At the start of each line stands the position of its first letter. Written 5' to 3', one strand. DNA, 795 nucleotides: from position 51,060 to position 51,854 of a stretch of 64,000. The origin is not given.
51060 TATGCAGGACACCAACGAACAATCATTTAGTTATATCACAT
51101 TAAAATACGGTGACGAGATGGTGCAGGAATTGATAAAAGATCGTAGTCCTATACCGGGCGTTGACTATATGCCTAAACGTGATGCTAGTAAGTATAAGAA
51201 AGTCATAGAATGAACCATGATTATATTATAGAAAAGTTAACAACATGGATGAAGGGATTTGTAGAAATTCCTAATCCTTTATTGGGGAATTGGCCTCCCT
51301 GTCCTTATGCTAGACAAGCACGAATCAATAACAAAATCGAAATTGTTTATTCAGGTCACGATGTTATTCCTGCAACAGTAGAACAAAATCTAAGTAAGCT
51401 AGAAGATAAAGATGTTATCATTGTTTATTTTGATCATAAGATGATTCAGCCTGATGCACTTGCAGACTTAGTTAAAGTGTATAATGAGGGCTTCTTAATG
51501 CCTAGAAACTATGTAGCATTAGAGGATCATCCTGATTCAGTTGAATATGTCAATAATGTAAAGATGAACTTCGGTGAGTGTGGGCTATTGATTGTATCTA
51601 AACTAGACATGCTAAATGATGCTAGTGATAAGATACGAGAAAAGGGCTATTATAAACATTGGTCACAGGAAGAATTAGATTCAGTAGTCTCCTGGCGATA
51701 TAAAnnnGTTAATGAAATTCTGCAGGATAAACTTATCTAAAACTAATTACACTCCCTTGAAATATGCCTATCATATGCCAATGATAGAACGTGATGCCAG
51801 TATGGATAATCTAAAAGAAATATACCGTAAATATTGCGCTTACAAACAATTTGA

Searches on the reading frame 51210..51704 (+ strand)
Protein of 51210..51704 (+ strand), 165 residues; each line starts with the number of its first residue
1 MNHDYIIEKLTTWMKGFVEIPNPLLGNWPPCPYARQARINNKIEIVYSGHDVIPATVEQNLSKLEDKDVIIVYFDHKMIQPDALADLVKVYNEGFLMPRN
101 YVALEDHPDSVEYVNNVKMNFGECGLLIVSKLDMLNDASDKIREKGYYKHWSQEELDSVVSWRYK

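Call 12: search_protein_families(library=pfam, proteins=[window:51210-51704:+], max_evalue=0.01)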
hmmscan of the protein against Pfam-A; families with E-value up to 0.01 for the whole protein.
window:51210-51704:+ (165 aa): 0 families

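Call 34: search_solved_structures(query=window:51210-51704:+, max_evalue=10, show_alignments=1)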
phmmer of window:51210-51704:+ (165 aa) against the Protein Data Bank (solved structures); distinct sequences matched with E-value up to 10: 4.
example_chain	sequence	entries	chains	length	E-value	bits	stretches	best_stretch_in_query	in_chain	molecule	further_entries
4v8p_BR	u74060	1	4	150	0.019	18.2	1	32-93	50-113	RPL23A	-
7fap_A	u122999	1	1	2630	0.15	15.3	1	40-71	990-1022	Erythrocyte membrane protein 1, PfEMP1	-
7jgg_A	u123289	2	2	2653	0.15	15.2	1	40-71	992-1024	Erythrocyte membrane protein 1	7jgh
7fas_A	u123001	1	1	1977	0.2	14.8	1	40-71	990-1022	Erythrocyte membrane protein 1, PfEMP1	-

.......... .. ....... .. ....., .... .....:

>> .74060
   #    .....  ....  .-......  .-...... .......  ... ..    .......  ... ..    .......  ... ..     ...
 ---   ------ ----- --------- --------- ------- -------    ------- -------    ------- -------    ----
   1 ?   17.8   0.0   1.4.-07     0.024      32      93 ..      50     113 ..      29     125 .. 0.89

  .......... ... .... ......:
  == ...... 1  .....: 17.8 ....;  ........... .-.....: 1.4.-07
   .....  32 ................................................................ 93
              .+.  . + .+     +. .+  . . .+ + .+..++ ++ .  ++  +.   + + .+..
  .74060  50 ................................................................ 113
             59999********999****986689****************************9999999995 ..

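Call 47: search_solved_structures(query=A3, max_evalue=1, show_alignments=2)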
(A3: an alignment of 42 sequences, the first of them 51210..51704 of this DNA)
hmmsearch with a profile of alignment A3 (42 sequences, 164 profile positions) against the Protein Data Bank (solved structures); distinct sequences matched with E-value up to 1: 2.
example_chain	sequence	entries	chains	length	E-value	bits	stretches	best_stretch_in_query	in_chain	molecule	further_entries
6ml8_A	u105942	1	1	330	0.34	14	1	26-93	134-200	Hemagglutinin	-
8cpo_A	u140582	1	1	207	0.54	13.3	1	41-116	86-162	PolB16 Intein Cys-less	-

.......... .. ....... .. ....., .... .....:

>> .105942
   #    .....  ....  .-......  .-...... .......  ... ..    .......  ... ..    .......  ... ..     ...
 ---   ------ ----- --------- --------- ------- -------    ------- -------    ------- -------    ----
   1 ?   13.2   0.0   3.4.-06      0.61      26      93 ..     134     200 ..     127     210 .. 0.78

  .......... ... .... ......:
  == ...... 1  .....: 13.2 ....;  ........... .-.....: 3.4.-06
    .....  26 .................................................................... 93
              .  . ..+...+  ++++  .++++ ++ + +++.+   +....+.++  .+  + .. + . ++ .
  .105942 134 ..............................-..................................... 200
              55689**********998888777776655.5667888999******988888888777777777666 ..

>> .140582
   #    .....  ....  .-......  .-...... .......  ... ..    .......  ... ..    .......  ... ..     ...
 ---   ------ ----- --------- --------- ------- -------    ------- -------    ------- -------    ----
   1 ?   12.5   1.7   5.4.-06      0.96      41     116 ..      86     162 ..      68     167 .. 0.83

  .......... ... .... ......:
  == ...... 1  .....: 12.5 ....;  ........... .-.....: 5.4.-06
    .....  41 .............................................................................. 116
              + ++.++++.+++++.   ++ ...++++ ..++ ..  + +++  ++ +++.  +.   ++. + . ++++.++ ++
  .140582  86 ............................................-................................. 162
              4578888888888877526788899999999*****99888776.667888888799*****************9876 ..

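Call 54: search_protein_families(library=pfam, alignment_id=A3, max_evalue=1)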
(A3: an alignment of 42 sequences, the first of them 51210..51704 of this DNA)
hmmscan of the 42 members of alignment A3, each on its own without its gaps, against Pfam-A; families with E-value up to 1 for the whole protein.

A. member 1, window:51210-51704:+ (165 aa): 2 families
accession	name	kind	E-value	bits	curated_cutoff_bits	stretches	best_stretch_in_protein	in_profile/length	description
PF21780.2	DUF6875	-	0.014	15.9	24.5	1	8-66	2-62/178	Domain of unknown function (DUF6875)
PF15891.11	Nuc_deoxyri_tr2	-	0.17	12.7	30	1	55-92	56-93/105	Nucleoside 2-deoxyribosyltransferase like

B. families by the number of members that match (of 42 scanned): 20 families
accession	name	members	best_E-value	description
PF21780.2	DUF6875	32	9.2e-05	Domain of unknown function (DUF6875)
PF07209.17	DUF1415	4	0.033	Protein of unknown function (DUF1415)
PF17068.10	RRG8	3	0.02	Required for respiratory growth protein 8 mitochondrial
PF16309.10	DUF4951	3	0.092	Domain of unknown function (DUF4951)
PF15891.11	Nuc_deoxyri_tr2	2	0.017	Nucleoside 2-deoxyribosyltransferase like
PF05060.20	MGAT2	1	0.0024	N-acetylglucosaminyltransferase II (MGAT2)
PF00714.22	IFN-gamma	1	0.0066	Interferon gamma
PF18481.7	DUF5616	1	0.036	Domain of unknown function (DUF5616)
PF13994.11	PgaD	1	0.062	PgaD-like protein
PF14572.12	Pribosyl_synth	1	0.069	Phosphoribosyl synthetase-associated domain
PF20274.4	cREC_REC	1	0.076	Cyclic-phosphate processing Receiver domain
PF10787.14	YfmQ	1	0.08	Uncharacterised protein from bacillus cereus group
PF17153.9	CHASE9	1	0.11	Periplasmic sensor domain, extracellular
PF01368.27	DHH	1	0.11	DHH family, N-terminal domain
PF04989.18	RMNT_CmcI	1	0.12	Rhamnosyl O-methyltransferase/CmcI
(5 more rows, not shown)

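Call 60: find_homologous_proteins(query=window:51210-51704:+, max_evalue=0.001)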
Query window:51210-51704:+ (165 aa): 319 proteins with E <= 0.001 among 356 candidates; the best 120 are listed.
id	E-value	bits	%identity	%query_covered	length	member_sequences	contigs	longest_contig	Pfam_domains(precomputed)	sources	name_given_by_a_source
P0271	1.1e-102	359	95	100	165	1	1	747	-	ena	-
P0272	7.5e-101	353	93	100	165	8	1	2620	-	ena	-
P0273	5.3e-95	334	87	100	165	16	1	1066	-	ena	-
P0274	5.7e-95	334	87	100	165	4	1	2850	-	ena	-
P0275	9.3e-95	333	86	100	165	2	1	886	-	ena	-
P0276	1.5e-94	333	85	100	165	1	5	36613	-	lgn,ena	-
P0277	1.1e-93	330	88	100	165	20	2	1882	-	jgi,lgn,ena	jgi:hypothetical protein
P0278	2.0e-93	329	85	100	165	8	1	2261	-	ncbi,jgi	jgi:hypothetical protein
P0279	3.8e-93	328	87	99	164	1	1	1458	-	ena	-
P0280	4.4e-93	328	84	100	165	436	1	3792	-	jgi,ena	jgi:hypothetical protein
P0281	1.1e-92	327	84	100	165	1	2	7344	-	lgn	-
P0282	1.3e-92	326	87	100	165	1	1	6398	-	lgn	-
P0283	5.9e-89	314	84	100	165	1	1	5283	-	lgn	-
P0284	1.6e-88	313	81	100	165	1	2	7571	-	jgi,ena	jgi:hypothetical protein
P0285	9.0e-82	291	84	92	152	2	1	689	-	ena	-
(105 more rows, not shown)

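Call 72: predict_structure(alignment_id=A4)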
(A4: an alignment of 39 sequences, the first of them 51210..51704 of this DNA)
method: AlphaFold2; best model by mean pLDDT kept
length: 165 residues; sequences in the alignment: 39
mean_pLDDT: 90.8   pTM: 0.85
mean pLDDT of the five models: 90.8, 89.6, 85.0, 84.0, 83.6
residues with pLDDT >= 90: 95; 70-90: 69; 50-70: 1; < 50: 0
segments of 3 or more residues with pLDDT < 50: none
pLDDT, mean of each block of 10 residues (from residue 1): 93 87 85 85 95 96 95 96 95 96 94 86 95 90 86 83 78
secondary structure, 60 per line:
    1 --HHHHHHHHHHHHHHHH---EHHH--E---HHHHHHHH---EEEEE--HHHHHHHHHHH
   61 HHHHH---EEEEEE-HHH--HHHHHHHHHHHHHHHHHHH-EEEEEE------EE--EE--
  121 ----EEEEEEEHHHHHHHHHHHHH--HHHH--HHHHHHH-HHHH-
elements in order: H3-18 H32-39 E43-47 H50-65 E69-74 H81-99 E101-106 E125-131 H132-144 H147-150 H153-159 H161-164

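Call 74: fold_search(model_id=the predicted structure, library=pdb)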
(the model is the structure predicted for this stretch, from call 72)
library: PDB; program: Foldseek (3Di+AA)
matches with E <= 10: 615; with E <= 0.001: 0
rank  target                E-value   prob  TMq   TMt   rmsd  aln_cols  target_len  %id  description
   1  3ku1_A                8.6e-03  0.69  0.30  0.24   9.7       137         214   12  Crystal structure of Streptococcus pneumoniae Sp1610, a putative tRNA (m1A22) methyltransferase, in complex with S-ade (released 2009-12-22)
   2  3kr9                  1.7e-02  0.89  0.29  0.23   5.9        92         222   14  Crystal structure of Streptococcus pneumoniae Sp1610, a putative tRNA (m1A22) methyltransferase (released 2009-12-22)
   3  9gr6                  2.6e-02  0.63  0.24  0.14   5.1        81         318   14  PsiM in complex with SAH, high resolution (released 2024-12-25)
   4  3gnl_A                2.7e-02  0.69  0.26  0.20   6.7        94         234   10  Structure of uncharacterized protein (LMOf2365_1472) from Listeria monocytogenes serotype 4b (released 2009-04-21)
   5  3lec                  3.1e-02  0.77  0.27  0.21   4.8        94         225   12  The Crystal Structure of a protein in the NADB-Rossmann Superfamily from Streptococcus agalactiae to 1.8A (released 2010-01-26)
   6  9ubb                  3.4e-02  0.90  0.46  0.33   5.7       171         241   10  The structure of the AglA_K225E-Arg complex (released 2025-12-10)
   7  2dnj_A                3.6e-02  0.60  0.27  0.20   6.5       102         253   12  DNASE I-INDUCED DNA CONFORMATION. 2 ANGSTROMS STRUCTURE OF A DNASE I-OCTAMER COMPLEX (released 1994-01-31)
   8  9a5a_B                3.6e-02  0.44  0.28  0.27  14.7       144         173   13  Integrative model of YABR-IF3 by crosslinking MS and deep learning (released 2024-09-18)
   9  3uzu                  4.7e-02  0.51  0.27  0.18   6.3       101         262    9  The structure of the Ribosomal RNA small subunit methyltransferase A from Burkholderia pseudomallei (released 2011-12-14)
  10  8zih                  5.4e-02  0.51  0.24  0.15   5.0        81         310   14  Crystal structure of the methyltransferase PsiM in complex with SAH (released 2025-04-02)
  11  1wy7_A                6.2e-02  0.23  0.23  0.20   9.0       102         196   18  crystal structure of a putative RNA methyltransferase PH1948 from Pyrococcus horikoshii (released 2005-12-13)
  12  9fmk                  7.6e-02  0.44  0.24  0.14   4.8        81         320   12  PsiM N247A in complex with sinefungin and baeocystin (released 2024-10-23)
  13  9fmi                  8.2e-02  0.44  0.24  0.15   4.9        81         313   14  PsiM N247A in complex with SAH and norbaeocystin (released 2024-10-23)
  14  3gnl_B                8.7e-02  0.57  0.28  0.21   6.3        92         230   12  Structure of uncharacterized protein (LMOf2365_1472) from Listeria monocytogenes serotype 4b (released 2009-04-21)
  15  2a42_B                8.7e-02  0.44  0.28  0.20   6.4       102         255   12  Actin-DNAse I Complex (released 2005-11-01)
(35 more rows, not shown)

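Call 106: find_related_loci(query=A3, collection=viral_contigs, flank=5000)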
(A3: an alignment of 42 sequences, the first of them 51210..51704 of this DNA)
Query A3 (165 aa) in viral_contigs; peptide patterns used: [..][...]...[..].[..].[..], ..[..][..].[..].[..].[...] (x = any residue, [..] = any of these).
599 stretches matched a pattern (row limit reached: there are more); 540 encode a relative of the query (tblastn E <= 1e-3); the best 80 are kept; 80 distinct loci.
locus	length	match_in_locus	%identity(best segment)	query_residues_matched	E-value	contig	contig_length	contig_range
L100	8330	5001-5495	87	1-165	5e-98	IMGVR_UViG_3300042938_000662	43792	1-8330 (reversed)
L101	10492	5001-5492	58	1-165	2e-62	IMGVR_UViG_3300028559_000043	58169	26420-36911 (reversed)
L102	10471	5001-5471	58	8-165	9e-60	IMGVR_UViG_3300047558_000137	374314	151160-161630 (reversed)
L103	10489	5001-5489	57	1-164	1e-59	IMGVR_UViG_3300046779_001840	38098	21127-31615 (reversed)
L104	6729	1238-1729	53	1-165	9e-59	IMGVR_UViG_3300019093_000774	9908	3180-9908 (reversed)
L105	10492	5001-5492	58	1-165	1e-57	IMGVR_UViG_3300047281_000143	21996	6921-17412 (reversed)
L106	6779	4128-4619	58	1-165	1e-57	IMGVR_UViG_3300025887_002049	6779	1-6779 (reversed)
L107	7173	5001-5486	55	1-163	2e-57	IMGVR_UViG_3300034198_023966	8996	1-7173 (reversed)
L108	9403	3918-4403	52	1-163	3e-57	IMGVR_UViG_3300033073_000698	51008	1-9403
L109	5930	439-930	53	1-165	6e-57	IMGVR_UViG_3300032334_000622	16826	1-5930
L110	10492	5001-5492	55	1-165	2e-56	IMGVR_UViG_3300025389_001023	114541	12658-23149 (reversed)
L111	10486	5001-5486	56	3-165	1e-57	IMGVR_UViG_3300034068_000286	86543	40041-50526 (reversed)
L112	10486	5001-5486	55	1-163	5e-56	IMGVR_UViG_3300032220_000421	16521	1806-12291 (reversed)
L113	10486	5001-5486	52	1-163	3e-55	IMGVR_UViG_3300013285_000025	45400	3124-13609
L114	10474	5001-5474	54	6-164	4e-55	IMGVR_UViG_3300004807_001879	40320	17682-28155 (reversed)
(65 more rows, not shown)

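Call 115: search_dna_similar(query=window:51210-51704:+, collection=phages, mode=protein, max_rows=30, max_evalue=0.001)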
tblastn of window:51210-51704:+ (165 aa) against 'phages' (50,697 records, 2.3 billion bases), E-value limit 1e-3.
Records with a match: 26; places in all: 26; records where one place covers at least 80% of the query: 26.
Best place of each record, by identity: <60% 26.
By first word of the organism name: Cyanophage 11; Synechococcus 10; Prochlorococcus 2; Puniceispirillum 2; Roseobacter 1.
By host as written in the record: Synechococcus 8; Synechococcus sp. WH8102 5; Synechococcus sp. 3; Synechococcus sp. WH8101 2; Synechococcus sp. WH 8102 2; Candidatus Puniceispirillum marinum IMCC1322 2; Synechococcus sp. SynWH7803 2; - 1; and 1 more.
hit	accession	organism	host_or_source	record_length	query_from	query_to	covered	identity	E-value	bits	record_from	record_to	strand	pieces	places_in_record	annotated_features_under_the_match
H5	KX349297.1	Cyanophage S-RIM44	Synechococcus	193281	7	152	88%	31.5%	1e-9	61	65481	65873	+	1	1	hypothetical protein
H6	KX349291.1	Cyanophage S-RIM44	Synechococcus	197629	7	152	88%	31.5%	1e-9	61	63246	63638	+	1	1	hypothetical protein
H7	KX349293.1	Cyanophage S-RIM44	Synechococcus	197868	7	152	88%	31.5%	1e-9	61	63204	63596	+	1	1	hypothetical protein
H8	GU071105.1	Prochlorococcus phage Syn1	Synechococcus sp. WH8101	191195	7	152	88%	31.5%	2e-9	61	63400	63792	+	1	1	hypothetical protein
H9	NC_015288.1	Prochlorococcus phage Syn1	Synechococcus sp. WH8101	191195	7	152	88%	31.5%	2e-9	61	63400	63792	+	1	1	hypothetical protein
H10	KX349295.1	Cyanophage S-RIM44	Synechococcus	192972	7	152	88%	31.5%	2e-9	61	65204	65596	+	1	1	hypothetical protein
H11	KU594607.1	Cyanophage S-RIM44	Synechococcus sp.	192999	7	152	88%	31.5%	2e-9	61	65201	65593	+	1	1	hypothetical protein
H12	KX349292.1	Cyanophage S-RIM44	Synechococcus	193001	7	152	88%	31.5%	2e-9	61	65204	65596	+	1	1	hypothetical protein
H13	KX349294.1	Cyanophage S-RIM44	Synechococcus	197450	7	152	88%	31.5%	2e-9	61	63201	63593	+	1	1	hypothetical protein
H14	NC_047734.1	Cyanophage S-RIM44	Synechococcus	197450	7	152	88%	31.5%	2e-9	61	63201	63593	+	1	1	hypothetical protein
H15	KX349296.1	Cyanophage S-RIM44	Synechococcus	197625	7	152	88%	31.5%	2e-9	61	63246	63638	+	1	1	hypothetical protein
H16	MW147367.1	Synechococcus phage S-H9-2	Synechococcus sp. WH 8102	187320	7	164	96%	29.1%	6e-10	62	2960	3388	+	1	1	hypothetical protein (x2)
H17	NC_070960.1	Synechococcus phage S-H9-2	Synechococcus sp. WH 8102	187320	7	164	96%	29.1%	6e-10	62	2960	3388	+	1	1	hypothetical protein (x2)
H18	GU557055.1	Puniceispirillum phage HMO-2011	Candidatus Puniceispirillum marinum ...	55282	13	165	93%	27.6%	3e-8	57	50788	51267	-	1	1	hypothetical protein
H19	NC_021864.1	Puniceispirillum phage HMO-2011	Candidatus Puniceispirillum marinum ...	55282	13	165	93%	27.6%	3e-8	57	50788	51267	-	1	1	hypothetical protein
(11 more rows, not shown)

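Call 116: get_annotated_region(hit=H9, flank=3000)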
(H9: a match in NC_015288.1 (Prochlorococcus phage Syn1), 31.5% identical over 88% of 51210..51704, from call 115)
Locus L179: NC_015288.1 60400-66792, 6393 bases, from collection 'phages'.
description: Prochlorococcus phage Syn1, complete genome.
organism: Prochlorococcus phage Syn1 (NCBI taxid 444861)
taxonomy: Viruses; Duplodnaviria; Heunggongvirae; Uroviricota; Caudoviricetes; Kyanoviridae; Vellamovirus; Vellamovirus syn1
host: Synechococcus sp. WH8101; source: -; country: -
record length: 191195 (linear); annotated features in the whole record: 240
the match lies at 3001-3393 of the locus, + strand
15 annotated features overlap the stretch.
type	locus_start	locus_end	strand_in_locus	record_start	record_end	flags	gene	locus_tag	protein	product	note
CDS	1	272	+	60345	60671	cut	-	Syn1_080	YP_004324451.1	hypothetical protein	T4-LIKE GC: 637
CDS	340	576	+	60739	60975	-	-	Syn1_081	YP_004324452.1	hypothetical protein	T4-LIKE GC: 2884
CDS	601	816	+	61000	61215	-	-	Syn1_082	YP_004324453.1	hypothetical protein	T4-LIKE GC: 2885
CDS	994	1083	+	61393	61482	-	-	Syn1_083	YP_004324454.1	hypothetical protein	T4-LIKE GC: 2886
CDS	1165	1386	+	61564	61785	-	-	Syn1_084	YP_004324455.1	hypothetical protein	T4-LIKE GC: 1013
CDS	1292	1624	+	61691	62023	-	-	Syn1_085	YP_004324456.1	hypothetical protein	T4-LIKE GC: 820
CDS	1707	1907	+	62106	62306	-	-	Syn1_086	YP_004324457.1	hypothetical protein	T4-LIKE GC: 1065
CDS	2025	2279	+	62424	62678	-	-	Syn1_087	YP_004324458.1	hypothetical protein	T4-LIKE GC: 821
CDS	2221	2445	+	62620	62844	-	-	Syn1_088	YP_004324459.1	hypothetical protein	T4-LIKE GC: 822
CDS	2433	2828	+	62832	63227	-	-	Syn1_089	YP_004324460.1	hypothetical protein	T4-LIKE GC: 1067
CDS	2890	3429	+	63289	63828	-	-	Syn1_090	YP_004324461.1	hypothetical protein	T4-LIKE GC: 824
CDS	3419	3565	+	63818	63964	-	-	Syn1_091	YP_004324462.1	hypothetical protein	T4-LIKE GC: 1068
CDS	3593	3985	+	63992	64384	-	gp25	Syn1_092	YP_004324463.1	baseplate wedge subunit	T4-LIKE GC: 105; similar to Synechococcus phage S-SM1 protein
CDS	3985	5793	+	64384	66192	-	gp6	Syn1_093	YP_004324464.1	baseplate wedge subunit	T4-LIKE GC: 106; similar to Synechococcus phage S-SM1 protein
CDS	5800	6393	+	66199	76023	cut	-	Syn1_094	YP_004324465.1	virion structural protein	T4-LIKE GC: 826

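Call 117: get_annotated_region(hit=H19, flank=3000)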
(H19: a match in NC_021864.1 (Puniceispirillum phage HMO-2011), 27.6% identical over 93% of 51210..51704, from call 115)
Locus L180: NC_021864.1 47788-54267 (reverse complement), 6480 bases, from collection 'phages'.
description: Puniceispirillum phage HMO-2011, complete genome.
organism: Puniceispirillum phage HMO-2011 (NCBI taxid 948071)
taxonomy: Viruses; Duplodnaviria; Heunggongvirae; Uroviricota; Caudoviricetes
host: Candidatus Puniceispirillum marinum IMCC1322; source: -; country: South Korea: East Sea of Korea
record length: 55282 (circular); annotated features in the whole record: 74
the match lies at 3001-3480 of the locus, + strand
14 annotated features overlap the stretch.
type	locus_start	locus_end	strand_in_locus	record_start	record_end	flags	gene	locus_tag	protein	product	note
CDS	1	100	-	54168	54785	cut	-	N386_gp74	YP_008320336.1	hypothetical protein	-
CDS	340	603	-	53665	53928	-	-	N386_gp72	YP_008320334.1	hypothetical protein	-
CDS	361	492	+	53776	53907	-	-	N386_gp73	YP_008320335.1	hypothetical protein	-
CDS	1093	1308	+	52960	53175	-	-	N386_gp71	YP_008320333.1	hypothetical protein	-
CDS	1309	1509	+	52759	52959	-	-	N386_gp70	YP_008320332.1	hypothetical protein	-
CDS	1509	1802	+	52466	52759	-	-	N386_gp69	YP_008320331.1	hypothetical protein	-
CDS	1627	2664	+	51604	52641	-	-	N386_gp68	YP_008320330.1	hypothetical protein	-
CDS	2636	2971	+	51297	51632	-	-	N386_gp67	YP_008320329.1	hypothetical protein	-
CDS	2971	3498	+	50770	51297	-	-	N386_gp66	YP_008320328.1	hypothetical protein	-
CDS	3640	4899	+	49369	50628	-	-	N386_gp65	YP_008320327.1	virion structural protein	similar to structural protein from Synechococcus phage S-RSM4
CDS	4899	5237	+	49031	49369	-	-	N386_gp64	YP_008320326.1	hypothetical protein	-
CDS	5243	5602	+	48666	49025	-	-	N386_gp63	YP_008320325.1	hypothetical protein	-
CDS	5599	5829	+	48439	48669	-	-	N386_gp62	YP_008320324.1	hypothetical protein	-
CDS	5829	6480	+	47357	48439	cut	-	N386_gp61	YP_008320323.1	methanesulfonate monooxygenase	Pfam:PF00848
